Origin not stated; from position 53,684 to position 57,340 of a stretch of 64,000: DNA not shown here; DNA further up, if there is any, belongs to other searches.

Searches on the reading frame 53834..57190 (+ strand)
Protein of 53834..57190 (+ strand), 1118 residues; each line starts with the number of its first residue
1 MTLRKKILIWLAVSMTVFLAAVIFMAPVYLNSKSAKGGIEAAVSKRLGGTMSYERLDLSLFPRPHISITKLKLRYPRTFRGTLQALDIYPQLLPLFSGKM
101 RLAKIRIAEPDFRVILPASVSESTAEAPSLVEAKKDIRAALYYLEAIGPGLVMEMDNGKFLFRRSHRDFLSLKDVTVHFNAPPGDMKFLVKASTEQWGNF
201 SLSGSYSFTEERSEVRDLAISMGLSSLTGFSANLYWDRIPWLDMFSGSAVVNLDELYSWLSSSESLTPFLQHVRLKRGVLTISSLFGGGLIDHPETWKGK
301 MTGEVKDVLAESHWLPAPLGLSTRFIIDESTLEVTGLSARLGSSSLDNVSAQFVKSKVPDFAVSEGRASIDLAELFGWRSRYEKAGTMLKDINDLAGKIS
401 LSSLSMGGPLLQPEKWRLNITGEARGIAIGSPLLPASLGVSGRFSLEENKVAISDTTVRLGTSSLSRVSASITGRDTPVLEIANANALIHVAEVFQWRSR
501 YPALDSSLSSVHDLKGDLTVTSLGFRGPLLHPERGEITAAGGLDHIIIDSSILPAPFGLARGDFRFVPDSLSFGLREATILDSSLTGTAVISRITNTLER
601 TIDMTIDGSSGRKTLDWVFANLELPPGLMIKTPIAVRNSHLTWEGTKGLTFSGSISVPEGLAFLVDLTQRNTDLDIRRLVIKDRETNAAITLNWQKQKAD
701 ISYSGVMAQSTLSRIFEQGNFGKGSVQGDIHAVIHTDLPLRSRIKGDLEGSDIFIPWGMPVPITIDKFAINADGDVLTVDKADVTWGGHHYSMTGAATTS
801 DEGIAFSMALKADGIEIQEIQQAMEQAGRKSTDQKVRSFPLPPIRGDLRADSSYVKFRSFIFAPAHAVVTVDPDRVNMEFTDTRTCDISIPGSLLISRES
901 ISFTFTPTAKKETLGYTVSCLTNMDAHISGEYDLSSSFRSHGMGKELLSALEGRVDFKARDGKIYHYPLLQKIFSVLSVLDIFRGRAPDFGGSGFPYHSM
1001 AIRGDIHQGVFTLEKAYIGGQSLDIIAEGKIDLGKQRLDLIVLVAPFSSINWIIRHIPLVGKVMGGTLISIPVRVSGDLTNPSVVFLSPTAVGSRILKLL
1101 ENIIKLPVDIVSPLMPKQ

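Call 17: search_protein_families(library=pfam, proteins=[window:53834-57190:+], max_evalue=0.01)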
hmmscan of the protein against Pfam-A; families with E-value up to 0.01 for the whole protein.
window:53834-57190:+ (1118 aa): 2 families
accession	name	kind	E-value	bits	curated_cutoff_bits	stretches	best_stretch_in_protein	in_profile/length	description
PF13116.12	YhdP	-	1.6e-17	63.2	46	1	756-1084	1040-1224/1224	YhdP protein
PF05170.20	AsmA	-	2.1e-11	43.8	29.8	1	1-117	1-120/607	AsmA family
